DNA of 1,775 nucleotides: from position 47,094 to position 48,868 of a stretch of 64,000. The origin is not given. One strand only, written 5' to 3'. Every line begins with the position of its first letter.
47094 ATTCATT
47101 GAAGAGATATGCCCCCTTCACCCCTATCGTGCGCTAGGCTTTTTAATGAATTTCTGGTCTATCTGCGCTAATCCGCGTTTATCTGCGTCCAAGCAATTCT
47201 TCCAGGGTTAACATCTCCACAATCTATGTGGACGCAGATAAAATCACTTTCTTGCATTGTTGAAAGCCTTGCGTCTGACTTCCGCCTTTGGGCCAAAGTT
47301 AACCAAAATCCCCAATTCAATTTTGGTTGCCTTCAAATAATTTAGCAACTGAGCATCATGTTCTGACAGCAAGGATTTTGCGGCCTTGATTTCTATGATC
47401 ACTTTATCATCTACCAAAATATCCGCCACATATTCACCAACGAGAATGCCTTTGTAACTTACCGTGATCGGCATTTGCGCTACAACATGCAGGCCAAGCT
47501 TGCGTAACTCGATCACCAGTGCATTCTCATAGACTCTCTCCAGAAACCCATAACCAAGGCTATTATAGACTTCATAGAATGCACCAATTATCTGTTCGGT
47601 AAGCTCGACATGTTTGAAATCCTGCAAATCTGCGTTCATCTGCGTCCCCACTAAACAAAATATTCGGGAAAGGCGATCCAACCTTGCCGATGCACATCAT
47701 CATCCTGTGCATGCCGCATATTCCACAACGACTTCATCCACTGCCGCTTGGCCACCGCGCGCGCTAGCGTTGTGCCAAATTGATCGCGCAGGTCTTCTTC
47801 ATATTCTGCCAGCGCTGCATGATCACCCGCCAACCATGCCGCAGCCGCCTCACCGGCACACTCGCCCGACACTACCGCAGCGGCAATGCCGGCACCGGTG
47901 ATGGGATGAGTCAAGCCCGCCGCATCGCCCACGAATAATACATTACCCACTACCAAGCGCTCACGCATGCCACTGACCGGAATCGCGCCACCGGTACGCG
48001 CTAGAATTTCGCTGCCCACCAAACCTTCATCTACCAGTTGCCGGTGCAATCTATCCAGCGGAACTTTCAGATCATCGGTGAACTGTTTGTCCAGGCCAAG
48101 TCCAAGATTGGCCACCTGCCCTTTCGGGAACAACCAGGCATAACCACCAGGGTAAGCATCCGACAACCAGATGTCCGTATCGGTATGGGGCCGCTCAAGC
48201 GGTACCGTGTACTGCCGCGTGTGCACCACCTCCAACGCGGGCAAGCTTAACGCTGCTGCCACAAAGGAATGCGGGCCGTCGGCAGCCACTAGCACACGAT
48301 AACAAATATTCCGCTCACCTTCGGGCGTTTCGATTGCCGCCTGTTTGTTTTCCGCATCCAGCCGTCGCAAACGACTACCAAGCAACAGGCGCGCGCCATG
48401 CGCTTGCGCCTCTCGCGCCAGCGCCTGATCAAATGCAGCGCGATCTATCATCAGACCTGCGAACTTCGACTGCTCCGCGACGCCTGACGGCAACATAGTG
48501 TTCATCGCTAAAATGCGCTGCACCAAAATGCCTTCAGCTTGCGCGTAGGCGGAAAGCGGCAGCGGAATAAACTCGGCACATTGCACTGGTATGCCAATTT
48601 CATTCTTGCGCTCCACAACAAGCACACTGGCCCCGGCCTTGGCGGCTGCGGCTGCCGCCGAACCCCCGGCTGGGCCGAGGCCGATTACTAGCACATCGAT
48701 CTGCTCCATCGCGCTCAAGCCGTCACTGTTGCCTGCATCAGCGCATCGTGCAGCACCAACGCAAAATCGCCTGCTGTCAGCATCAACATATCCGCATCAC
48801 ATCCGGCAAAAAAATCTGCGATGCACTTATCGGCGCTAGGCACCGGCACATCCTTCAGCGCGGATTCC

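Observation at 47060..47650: GxxExxY PD-(D/E)XK nuclease gene carried inside a CGCAGAT-heptamer palindromic element, inserted in the lipoate-assembly operon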

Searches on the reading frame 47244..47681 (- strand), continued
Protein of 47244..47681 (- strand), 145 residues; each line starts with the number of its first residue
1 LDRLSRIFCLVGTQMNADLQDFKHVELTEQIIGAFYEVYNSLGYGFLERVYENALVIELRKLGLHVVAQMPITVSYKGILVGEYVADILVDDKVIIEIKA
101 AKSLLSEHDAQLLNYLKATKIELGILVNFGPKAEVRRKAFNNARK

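Call 48: fold_search(model_id=the predicted structure, library=pdb)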
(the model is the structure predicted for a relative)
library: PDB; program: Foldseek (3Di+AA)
matches with E <= 10: 482; with E <= 0.001: 7
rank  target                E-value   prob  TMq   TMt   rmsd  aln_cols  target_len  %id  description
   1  4ic1_B                3.2e-05  1.00  0.50  0.33  13.9       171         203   18  Crystal structure of SSO0001 (released 2013-01-16)
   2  4ic1_A                1.0e-04  1.00  0.56  0.38  11.8       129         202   22  Crystal structure of SSO0001 (released 2013-01-16)
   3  4ic1_D                1.6e-04  1.00  0.55  0.37  11.8       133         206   22  Crystal structure of SSO0001 (released 2013-01-16)
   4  3syy                  2.0e-04  1.00  0.54  0.38  15.1       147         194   14  Crystal Structure of an alkaline exonuclease (LHK-Exo) from Laribacter hongkongensis (released 2012-02-15)
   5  4ic1_G                2.7e-04  1.00  0.57  0.39  10.2       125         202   22  Crystal structure of SSO0001 (released 2013-01-16)
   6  6m9k_B                8.8e-04  1.00  0.53  0.33  14.8       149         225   13  Crystal structure of lambda exonuclease in complex with the Red beta C-terminal domain (released 2019-01-02)
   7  3slp_A                9.4e-04  1.00  0.50  0.32  15.0       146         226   13  Crystal Structure of Lambda Exonuclease in Complex with a 12 BP Symmetric DNA Duplex (released 2011-07-20)
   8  2wiw_A                1.0e-03  1.00  0.45  0.48   4.8        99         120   20  Crystal structures of Holliday junction resolvases from Archaeoglobus fulgidus bound to DNA substrate (released 2009-05-26)
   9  2wcz_A                1.7e-03  1.00  0.43  0.45   5.8        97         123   22  1.6A resolution structure of Archaeoglobus fulgidus Hjc, a Holliday junction resolvase from an archaeal hyperthermophi (released 2009-03-24)
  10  1avq_A                1.9e-03  1.00  0.53  0.33  14.7       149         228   13  TOROIDAL STRUCTURE OF LAMBDA EXONUCLEASE DETERMINED AT 2.4 ANGSTROMS (released 1998-03-18)
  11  3sm4_A                1.9e-03  0.98  0.44  0.28  16.2       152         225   11  Crystal Structure of the K131A Mutant of Lambda Exonuclease in Complex with a 5'-Phosphorylated 14-mer/12-mer Duplex a (released 2011-07-20)
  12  3sz4                  2.2e-03  0.99  0.47  0.33  13.2       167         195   13  Crystal Structure of LHK-Exo in complex with dAMP (released 2012-02-15)
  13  2wcw_C                3.3e-03  0.99  0.42  0.44   6.0        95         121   22  1.6A resolution structure of Archaeoglobus fulgidus Hjc, a Holliday junction resolvase from an archaeal hyperthermophi (released 2009-03-24)
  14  2wcw_D                3.7e-03  1.00  0.44  0.46   5.7       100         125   23  1.6A resolution structure of Archaeoglobus fulgidus Hjc, a Holliday junction resolvase from an archaeal hyperthermophi (released 2009-03-24)
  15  2wiw_B                4.5e-03  0.99  0.42  0.43   5.8        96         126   22  Crystal structures of Holliday junction resolvases from Archaeoglobus fulgidus bound to DNA substrate (released 2009-05-26)
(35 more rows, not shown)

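Call 54: find_encoding_contigs(protein=P0009, flank=3000, max_places=8)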
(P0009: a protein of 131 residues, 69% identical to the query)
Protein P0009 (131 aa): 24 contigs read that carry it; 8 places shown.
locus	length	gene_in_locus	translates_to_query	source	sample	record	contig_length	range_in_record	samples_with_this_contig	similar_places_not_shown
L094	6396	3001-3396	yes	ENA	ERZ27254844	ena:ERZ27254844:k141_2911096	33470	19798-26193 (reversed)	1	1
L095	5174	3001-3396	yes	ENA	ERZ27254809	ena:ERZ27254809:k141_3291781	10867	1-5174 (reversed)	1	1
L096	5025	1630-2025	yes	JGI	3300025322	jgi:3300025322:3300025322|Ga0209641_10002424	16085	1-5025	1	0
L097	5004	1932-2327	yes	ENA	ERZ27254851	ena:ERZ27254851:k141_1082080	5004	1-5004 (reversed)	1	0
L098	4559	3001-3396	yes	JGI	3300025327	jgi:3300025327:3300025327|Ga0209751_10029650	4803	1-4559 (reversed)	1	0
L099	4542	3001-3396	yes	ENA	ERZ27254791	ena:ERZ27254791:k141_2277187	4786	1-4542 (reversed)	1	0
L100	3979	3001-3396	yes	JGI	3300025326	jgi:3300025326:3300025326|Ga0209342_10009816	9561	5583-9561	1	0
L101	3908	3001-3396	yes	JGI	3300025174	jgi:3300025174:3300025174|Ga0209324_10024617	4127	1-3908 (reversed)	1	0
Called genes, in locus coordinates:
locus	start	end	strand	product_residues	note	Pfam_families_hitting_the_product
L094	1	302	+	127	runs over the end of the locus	PF07811:TadE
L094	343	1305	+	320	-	PF08666:SAF, PF16976:RcpC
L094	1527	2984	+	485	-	PF13629:T2SS-T3SS_pil_N, PF04972:BON, PF00263:Secretin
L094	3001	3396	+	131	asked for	PF13366:PDDEXK_3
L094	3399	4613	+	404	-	PF13400:Tad, PF09977:Tad_C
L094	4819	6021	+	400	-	PF00072:Response_reg (weak), PF00142:Fer4_NifH (faint), PF01656:CbiA, PF10609:ParA, PF13614:AAA_31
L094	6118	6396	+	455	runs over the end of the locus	PF00437:T2SSE, PF27713:UCP018868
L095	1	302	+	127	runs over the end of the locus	PF07811:TadE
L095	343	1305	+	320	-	PF08666:SAF, PF16976:RcpC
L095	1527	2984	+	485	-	PF13629:T2SS-T3SS_pil_N, PF04972:BON, PF00263:Secretin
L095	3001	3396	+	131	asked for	PF13366:PDDEXK_3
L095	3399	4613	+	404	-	PF13400:Tad, PF09977:Tad_C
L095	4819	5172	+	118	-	?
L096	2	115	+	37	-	?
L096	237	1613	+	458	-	PF13629:T2SS-T3SS_pil_N, PF04972:BON, PF00263:Secretin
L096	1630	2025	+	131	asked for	PF13366:PDDEXK_3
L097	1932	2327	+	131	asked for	PF13366:PDDEXK_3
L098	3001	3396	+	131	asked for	PF13366:PDDEXK_3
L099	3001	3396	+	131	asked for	PF13366:PDDEXK_3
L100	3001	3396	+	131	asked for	PF13366:PDDEXK_3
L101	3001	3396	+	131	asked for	PF13366:PDDEXK_3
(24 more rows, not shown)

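Call 58: list_cluster_members(proteins=[P0001, P0121, P0123, P0002])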
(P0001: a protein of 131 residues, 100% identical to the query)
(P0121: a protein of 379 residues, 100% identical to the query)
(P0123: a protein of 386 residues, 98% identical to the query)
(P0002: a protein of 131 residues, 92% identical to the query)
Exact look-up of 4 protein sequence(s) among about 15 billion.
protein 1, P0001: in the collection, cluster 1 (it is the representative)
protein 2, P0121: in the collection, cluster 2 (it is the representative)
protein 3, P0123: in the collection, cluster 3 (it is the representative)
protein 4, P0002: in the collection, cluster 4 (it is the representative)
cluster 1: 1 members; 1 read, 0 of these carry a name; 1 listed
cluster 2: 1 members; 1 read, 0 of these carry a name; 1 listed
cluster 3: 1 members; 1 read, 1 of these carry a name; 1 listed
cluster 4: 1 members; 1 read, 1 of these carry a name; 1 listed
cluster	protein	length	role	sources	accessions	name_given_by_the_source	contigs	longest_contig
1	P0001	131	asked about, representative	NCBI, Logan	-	-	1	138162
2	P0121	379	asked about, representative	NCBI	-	-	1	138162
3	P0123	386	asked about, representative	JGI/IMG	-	biotin synthase-related radical SAM superfamily protein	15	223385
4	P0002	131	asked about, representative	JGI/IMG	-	GxxExxY protein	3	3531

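Call 65: find_related_loci(query=A1, collection=viral_contigs, flank=4000)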
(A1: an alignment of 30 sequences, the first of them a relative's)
Query A1 (131 aa) in viral_contigs; peptide patterns used: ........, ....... (x = any residue, [..] = any of these).
106 stretches matched a pattern; 2 encode a relative of the query (tblastn E <= 1e-3); 2 distinct loci.
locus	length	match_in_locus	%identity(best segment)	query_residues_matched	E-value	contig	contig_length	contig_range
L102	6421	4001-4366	49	8-128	1e-33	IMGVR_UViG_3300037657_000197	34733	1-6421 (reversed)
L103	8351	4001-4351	48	17-130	1e-27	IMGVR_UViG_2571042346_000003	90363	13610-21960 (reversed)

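Call 73: search_protein_representatives(alignment_id=A1)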
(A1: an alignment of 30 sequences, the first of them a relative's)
Query: 30 sequences, 131 profile positions. Proteins with E-value up to 0.001 (for the whole library): 23783; up to 1e-10: 8607; up to 1e-30: 316. The best 150 are listed.
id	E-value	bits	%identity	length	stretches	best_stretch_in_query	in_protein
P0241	2.6e-72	257.6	-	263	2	8-131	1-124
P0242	2.1e-69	248.2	-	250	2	9-127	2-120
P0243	1.8e-68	245.2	-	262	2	6-127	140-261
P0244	2.9e-68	244.5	-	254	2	8-131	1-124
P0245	4.2e-65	234.2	-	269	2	7-130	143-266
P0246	4.7e-51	188.8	-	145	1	8-131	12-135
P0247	2.6e-50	186.4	-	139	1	2-131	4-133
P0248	1.0e-49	184.5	-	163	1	4-128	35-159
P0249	2.8e-48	179.8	-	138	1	8-131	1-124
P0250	4.7e-48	179.1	-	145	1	9-130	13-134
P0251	1.1e-47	177.9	-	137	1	8-131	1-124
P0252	1.6e-47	177.4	-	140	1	7-131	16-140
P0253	4.5e-47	175.9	-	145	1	7-131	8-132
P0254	3.9e-46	172.9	-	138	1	1-131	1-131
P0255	7.1e-46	172.0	-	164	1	16-131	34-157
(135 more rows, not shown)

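Call 75: find_homologous_proteins(query=L094:1527-2981:+, max_evalue=1e-80)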
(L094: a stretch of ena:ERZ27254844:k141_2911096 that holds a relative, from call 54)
Query L094:1527-2981:+ (485 aa): 171 proteins with E <= 1e-80 among 8000 candidates; the best 120 are listed.
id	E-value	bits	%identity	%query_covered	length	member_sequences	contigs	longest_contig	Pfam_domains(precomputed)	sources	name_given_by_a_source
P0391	3.3e-289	977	100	94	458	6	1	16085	PF04972.23,PF13629.13,PF00263.27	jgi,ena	-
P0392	5.5e-246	835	84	91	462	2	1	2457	PF04972.23,PF13629.13,PF00263.27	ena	-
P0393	3.2e-238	809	81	93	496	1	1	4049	PF04972.23,PF13629.13,PF00263.27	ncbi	-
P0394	3.2e-237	806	83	92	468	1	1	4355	PF04972.23,PF13629.13,PF00263.27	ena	-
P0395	4.2e-237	805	83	92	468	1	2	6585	PF04972.23,PF13629.13,PF00263.27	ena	-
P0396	3.0e-230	783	79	92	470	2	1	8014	PF04972.23,PF13629.13,PF00263.27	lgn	-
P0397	8.6e-227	771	81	92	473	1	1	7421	PF04972.23,PF13629.13,PF00263.27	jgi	-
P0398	2.8e-222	756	78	95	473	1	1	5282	PF04972.23,PF13629.13,PF00263.27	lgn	-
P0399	1.5e-221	754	78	92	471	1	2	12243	PF04972.23,PF13629.13,PF00263.27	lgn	-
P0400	2.3e-221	753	75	92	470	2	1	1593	PF04972.23,PF13629.13,PF00263.27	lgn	-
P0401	4.5e-219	746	76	93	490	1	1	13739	PF04972.23,PF13629.13,PF00263.27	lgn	-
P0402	1.2e-218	745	76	93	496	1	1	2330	PF04972.23,PF13629.13,PF00263.27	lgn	-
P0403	5.1e-211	719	75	93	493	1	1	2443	PF04972.23,PF13629.13,PF00263.27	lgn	-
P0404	2.1e-169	582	61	93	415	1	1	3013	PF13629.13,PF00263.27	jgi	jgi:pilus assembly protein CpaC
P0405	6.2e-169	581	61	93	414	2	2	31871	PF13629.13,PF00263.27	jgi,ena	-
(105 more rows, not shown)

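Call 76: find_encoding_contigs(protein=P0395, flank=2500, max_places=2)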
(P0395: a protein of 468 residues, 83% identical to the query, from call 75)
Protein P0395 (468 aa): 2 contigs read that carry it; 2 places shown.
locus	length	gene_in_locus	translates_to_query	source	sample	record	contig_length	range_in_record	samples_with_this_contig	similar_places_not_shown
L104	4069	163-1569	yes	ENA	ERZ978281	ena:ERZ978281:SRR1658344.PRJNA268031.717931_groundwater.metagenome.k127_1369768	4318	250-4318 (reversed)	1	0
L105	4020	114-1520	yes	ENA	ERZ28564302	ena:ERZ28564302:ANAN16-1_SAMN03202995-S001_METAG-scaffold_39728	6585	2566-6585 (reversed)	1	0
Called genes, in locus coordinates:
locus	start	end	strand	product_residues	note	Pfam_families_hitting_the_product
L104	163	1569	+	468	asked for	PF13629:T2SS-T3SS_pil_N, PF04972:BON (weak), PF00263:Secretin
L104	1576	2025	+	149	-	PF13366:PDDEXK_3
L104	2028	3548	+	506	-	PF13400:Tad, PF09977:Tad_C (faint)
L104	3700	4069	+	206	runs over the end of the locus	?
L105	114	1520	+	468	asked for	PF13629:T2SS-T3SS_pil_N, PF04972:BON (weak), PF00263:Secretin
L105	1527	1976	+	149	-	PF13366:PDDEXK_3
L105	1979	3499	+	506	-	PF13400:Tad, PF09977:Tad_C (faint)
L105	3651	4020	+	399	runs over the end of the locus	-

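Call 77: find_encoding_contigs(protein=P0397, flank=2500, max_places=2)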
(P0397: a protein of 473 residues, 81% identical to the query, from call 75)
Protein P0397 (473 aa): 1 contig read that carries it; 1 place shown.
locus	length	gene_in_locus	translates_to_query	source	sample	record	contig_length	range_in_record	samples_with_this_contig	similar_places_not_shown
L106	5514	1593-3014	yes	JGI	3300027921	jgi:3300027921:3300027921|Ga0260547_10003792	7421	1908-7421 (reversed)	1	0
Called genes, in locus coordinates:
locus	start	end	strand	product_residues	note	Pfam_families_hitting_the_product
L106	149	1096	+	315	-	PF08666:SAF (weak), PF16976:RcpC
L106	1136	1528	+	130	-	PF13366:PDDEXK_3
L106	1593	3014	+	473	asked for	PF13629:T2SS-T3SS_pil_N, PF04972:BON, PF00263:Secretin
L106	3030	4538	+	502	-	PF13400:Tad, PF09977:Tad_C (weak)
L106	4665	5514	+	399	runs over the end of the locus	PF00072:Response_reg, PF00142:Fer4_NifH (faint), PF01656:CbiA, PF10609:ParA, PF13614:AAA_31 (weak)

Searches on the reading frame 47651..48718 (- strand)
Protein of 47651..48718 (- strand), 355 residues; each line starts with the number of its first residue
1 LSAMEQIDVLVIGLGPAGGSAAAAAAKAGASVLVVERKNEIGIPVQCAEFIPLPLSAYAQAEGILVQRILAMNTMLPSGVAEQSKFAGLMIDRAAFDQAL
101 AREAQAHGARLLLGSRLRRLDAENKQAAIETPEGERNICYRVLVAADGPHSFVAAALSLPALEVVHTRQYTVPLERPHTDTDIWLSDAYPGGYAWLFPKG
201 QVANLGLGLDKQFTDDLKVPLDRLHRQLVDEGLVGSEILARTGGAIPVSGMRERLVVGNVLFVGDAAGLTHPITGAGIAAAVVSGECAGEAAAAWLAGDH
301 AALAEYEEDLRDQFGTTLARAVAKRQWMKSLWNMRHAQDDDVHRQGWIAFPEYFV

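Call 5: search_protein_families(library=ncbifam, proteins=[window:47651-48718:-])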
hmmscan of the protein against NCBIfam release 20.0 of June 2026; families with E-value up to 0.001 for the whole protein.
window:47651-48718:- (355 aa): 73 families (the best 25 are shown)
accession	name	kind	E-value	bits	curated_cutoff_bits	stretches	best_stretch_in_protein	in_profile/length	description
TIGR02032.1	GG-red-SF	subfamily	5.7e-61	206.8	158.8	1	8-292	2-297/297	geranylgeranyl reductase family protein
TIGR02023.1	BchP-ChlP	subfamily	1.6e-37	129.4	343.3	1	8-318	2-325/388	geranylgeranyl diphosphate reductase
NF041160.1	DGGPL_Thplmales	equivalog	5.3e-31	107.9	780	1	4-316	1-337/396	digeranylgeranylglycerophospholipid reductase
NF041080.1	DGGGPL_reductase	equivalog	1.5e-23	83.4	580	1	7-315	2-337/447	digeranylgeranylglycerophospholipid reductase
TIGR02028.1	ChlP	equivalog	7.7e-18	64.4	505.3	1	9-294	3-306/398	geranylgeranyl reductase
NF049967.1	QhpG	equivalog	3e-16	59.4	240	1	9-314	1-311/423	flavin-dependent monooxygenase QhpG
NF041385.1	Dggglyphlred_Halo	equivalog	1.4e-14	53.5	700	1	5-332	3-354/405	digeranylgeranylglycerophospholipid reductase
TIGR01790.1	carotene-cycl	subfamily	2.6e-12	46.6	209.5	2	222-326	226-321/387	lycopene cyclase family protein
NF045655.1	MkRedMenJ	equivalog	3.7e-12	45.9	700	2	90-317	98-335/406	menaquinone reductase MenJ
NF038171.1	maturase_LodB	equivalog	7.2e-11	41.8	400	0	253-317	272-337/361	lysine-epsilon-oxidase maturase LodB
NF006593.0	PRK09126.1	equivalog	2.1e-10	40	420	1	4-39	2-37/393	5-demethoxyubiquinol-8 5-hydroxylase UbiM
NF004832.0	PRK06184.1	subfamily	7.3e-10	38.2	476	0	88-158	106-178/506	hypothetical protein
NF038174.1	maturase_GoxB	equivalog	8.6e-10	38.2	400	1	263-312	281-330/358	glycine oxidase maturase GoxB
NF005313.0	PRK06847.1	subfamily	3.2e-09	36.2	372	1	83-163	96-175/375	hypothetical protein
NF004829.0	PRK06183.1-3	subfamily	6.1e-09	35.2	390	1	2-40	4-42/520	bifunctional 3-(3-hydroxy-phenyl)propionate/3-hydroxycinnamic acid hydroxylase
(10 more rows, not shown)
